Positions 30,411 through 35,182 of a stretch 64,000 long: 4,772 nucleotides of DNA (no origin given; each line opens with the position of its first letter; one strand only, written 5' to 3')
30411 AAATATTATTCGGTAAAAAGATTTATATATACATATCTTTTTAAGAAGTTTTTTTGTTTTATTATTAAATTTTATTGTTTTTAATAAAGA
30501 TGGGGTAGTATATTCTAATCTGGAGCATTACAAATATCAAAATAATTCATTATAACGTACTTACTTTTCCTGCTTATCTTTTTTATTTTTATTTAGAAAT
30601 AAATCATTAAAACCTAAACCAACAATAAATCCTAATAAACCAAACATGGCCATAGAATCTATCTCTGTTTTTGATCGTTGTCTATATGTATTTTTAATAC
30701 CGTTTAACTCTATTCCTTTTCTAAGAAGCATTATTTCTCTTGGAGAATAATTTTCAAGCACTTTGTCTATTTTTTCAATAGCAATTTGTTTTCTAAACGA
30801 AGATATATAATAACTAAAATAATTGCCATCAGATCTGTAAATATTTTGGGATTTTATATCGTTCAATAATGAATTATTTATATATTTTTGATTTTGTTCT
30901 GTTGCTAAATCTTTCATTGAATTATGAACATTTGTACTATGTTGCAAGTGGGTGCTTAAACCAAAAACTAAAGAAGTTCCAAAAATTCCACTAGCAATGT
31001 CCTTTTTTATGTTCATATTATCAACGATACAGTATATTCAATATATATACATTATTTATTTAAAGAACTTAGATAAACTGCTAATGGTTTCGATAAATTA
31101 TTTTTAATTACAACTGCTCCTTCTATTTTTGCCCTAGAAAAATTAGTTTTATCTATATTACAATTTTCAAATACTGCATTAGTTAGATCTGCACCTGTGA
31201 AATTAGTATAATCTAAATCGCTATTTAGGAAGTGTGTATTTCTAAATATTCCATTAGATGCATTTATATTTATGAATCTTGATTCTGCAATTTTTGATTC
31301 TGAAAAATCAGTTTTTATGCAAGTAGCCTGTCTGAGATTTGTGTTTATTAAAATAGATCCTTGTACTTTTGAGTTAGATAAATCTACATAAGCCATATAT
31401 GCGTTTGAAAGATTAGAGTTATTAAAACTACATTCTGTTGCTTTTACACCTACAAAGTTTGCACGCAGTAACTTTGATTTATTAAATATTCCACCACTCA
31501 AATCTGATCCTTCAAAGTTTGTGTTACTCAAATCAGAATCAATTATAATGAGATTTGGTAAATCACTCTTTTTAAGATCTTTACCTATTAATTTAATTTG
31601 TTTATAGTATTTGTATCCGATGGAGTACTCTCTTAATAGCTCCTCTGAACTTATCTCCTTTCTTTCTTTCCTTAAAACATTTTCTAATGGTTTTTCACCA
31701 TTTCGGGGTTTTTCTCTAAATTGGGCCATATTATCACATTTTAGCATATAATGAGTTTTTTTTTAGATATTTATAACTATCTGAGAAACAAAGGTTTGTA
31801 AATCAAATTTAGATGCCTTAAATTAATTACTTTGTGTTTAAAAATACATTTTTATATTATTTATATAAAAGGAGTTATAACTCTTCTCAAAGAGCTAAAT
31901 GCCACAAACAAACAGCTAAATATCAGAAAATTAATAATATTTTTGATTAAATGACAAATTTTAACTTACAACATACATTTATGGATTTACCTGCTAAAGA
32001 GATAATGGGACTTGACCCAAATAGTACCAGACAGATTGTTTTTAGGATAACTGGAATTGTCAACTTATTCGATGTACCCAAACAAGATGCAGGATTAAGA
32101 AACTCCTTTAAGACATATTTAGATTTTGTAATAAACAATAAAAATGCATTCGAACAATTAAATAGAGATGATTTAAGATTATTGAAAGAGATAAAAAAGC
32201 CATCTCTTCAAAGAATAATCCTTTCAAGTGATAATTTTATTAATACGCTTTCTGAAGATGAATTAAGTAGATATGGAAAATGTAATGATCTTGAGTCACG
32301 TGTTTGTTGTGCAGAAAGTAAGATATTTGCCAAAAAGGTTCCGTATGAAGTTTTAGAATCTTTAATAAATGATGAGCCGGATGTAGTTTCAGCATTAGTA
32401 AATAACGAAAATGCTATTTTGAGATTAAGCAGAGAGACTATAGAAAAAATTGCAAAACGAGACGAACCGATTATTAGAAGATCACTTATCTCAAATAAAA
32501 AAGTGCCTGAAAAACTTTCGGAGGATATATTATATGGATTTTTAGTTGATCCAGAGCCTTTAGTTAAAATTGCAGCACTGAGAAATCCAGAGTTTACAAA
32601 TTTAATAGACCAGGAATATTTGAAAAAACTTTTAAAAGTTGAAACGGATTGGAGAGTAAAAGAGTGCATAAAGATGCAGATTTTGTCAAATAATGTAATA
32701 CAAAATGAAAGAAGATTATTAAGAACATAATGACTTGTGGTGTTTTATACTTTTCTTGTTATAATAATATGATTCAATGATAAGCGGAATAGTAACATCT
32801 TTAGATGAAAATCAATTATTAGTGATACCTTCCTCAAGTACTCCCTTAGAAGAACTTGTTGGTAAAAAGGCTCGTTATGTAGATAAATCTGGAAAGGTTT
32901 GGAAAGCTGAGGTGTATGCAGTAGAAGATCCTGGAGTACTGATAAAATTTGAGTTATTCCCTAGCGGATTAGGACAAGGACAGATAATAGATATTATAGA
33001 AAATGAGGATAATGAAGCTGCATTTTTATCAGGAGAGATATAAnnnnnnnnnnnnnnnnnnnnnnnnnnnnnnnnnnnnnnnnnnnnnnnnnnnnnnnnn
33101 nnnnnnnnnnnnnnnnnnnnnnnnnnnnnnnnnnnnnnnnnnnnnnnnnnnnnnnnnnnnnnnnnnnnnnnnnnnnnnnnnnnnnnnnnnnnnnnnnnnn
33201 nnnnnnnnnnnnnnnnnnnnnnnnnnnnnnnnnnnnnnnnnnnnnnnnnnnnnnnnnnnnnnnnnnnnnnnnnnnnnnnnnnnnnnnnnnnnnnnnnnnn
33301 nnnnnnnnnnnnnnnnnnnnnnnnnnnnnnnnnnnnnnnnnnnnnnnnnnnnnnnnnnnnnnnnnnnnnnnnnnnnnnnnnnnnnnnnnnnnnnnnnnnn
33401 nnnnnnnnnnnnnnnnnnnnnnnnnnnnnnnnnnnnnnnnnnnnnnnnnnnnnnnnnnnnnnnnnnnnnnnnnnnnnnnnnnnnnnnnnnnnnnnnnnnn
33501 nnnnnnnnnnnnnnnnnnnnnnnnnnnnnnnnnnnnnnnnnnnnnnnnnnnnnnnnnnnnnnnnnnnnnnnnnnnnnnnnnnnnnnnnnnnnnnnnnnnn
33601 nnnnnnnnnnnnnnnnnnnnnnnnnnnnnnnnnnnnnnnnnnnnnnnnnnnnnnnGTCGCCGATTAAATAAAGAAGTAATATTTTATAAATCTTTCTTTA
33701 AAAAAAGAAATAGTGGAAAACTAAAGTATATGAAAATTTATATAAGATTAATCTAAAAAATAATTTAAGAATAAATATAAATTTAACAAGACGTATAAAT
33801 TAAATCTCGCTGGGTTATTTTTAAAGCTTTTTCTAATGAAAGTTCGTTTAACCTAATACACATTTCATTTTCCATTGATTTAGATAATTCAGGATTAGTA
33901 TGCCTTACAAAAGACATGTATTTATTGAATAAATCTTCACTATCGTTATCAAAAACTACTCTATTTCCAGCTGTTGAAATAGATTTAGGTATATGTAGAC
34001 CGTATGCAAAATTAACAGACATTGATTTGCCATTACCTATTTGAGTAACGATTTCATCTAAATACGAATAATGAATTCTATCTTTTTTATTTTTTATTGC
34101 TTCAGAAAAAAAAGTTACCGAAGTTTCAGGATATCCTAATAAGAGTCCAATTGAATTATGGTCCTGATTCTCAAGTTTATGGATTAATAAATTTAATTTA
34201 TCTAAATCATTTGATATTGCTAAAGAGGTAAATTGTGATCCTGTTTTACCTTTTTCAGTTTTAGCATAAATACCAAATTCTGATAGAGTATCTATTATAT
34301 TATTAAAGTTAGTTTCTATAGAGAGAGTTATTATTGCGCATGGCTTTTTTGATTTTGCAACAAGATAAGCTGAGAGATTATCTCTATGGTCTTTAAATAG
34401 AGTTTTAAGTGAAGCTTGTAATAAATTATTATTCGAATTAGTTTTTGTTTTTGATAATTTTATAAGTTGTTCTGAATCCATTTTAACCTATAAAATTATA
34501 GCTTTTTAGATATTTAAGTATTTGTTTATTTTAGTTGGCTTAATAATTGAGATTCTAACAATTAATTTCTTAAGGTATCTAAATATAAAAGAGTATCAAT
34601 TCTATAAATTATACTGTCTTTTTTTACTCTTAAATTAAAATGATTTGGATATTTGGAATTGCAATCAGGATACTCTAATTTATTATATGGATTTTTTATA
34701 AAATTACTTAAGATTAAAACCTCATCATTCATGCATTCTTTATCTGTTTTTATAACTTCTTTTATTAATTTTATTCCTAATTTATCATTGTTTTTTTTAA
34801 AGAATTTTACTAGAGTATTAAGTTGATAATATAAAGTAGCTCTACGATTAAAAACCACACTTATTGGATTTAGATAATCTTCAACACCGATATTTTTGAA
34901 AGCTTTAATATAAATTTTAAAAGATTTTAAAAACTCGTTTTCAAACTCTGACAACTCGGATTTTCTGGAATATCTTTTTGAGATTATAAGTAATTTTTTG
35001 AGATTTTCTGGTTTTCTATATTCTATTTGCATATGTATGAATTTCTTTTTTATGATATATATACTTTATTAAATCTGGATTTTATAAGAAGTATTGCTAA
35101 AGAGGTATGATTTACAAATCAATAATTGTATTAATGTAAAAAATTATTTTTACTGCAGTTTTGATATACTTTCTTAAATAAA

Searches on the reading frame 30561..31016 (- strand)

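Call 3: search_protein_families(library=pfam, proteins=[window:30561-31016:-], max_evalue=1)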
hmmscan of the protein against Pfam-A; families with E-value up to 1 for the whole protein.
window:30561-31016:- (151 aa): 4 families
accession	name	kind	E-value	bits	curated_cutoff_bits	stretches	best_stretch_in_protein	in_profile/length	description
PF24143.1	Beta-sand_ComC_2nd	-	0.012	16.4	27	1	56-87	9-40/87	EGF-like domain-containing protein ComC second beta-sandwich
PF09442.15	DUF2018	-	0.12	13.8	25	0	76-122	18-66/83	Domain of unknown function (DUF2018)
PF24869.1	DUF7734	-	0.12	12.3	27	1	76-109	54-87/89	Domain of unknown function (DUF7734)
PF00191.25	Annexin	-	0.16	12.5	25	0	94-121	22-49/66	Annexin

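Call 72: search_protein_families(library=padloc, proteins=[window:30561-31016:-], max_evalue=0.01)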
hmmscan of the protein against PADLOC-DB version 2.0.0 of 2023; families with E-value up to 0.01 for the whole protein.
window:30561-31016:- (151 aa): 1 family
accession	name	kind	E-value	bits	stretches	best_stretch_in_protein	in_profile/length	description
PDLC01341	Csx1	-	0.00079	16.9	1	11-114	204-307/354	CAS-III; associated_signaling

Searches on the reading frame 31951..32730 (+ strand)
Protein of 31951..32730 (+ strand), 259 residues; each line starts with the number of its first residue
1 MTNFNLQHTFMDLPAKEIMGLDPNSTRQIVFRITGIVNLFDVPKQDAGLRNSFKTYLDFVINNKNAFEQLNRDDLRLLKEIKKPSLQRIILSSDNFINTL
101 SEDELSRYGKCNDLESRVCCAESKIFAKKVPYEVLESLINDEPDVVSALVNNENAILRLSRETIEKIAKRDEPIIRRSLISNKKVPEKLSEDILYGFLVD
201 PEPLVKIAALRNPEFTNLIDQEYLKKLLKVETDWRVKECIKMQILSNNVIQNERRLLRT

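Call 3: search_protein_families(library=pfam, proteins=[window:31951-32730:+], max_evalue=1)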
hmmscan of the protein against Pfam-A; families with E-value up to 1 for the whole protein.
window:31951-32730:+ (259 aa): 1 family
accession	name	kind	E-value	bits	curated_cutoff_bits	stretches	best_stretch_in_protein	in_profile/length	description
PF10098.14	DUF2336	-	0.23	11.3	34.6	1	134-192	42-101/262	Uncharacterised protein conserved in bacteria (DUF2336)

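Call 72: search_protein_families(library=padloc, proteins=[window:31951-32730:+], max_evalue=0.01)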
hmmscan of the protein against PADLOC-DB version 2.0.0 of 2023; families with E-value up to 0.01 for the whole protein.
window:31951-32730:+ (259 aa): 0 families

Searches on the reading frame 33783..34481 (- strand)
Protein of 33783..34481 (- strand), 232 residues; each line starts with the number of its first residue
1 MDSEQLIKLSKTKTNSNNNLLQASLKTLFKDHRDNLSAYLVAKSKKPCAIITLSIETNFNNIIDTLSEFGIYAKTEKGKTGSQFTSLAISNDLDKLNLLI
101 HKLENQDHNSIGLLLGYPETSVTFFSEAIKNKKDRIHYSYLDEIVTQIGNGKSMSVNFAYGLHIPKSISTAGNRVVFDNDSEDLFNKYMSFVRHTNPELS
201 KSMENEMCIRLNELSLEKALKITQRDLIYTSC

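Call 3: search_protein_families(library=pfam, proteins=[window:33783-34481:-], max_evalue=1)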
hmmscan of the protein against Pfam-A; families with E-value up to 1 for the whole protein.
window:33783-34481:- (232 aa): 1 family
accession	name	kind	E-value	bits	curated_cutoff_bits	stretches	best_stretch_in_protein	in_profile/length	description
PF04467.17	DUF483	-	0.005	17.3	25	1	107-168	34-92/122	Protein of unknown function (DUF483)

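Call 4: search_protein_families(library=ncbifam, proteins=[window:33783-34481:-], max_evalue=1)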
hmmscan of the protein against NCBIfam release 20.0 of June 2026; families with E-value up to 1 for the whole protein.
window:33783-34481:- (232 aa): 1 family
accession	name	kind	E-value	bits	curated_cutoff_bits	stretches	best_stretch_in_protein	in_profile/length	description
NF001546.0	PRK00373.1-5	equivalog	0.058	13.1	334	1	170-222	24-74/207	V-type ATP synthase subunit D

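Call 72: search_protein_families(library=padloc, proteins=[window:33783-34481:-], max_evalue=0.01)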
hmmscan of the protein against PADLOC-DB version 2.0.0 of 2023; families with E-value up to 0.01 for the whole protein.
window:33783-34481:- (232 aa): 0 families

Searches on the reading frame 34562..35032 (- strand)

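Call 3: search_protein_families(library=pfam, proteins=[window:34562-35032:-], max_evalue=1)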
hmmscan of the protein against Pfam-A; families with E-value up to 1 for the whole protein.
window:34562-35032:- (156 aa): 0 families

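Call 4: search_protein_families(library=ncbifam, proteins=[window:34562-35032:-], max_evalue=1)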
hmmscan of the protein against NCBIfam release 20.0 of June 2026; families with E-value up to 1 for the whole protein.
window:34562-35032:- (156 aa): 0 families

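Call 72: search_protein_families(library=padloc, proteins=[window:34562-35032:-], max_evalue=0.01)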
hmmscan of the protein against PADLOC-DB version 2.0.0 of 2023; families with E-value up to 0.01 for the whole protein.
window:34562-35032:- (156 aa): 1 family
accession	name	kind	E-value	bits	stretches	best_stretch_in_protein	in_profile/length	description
PDLC02253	AbiEi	-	0.0061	14.7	0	107-152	6-52/112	AbiEi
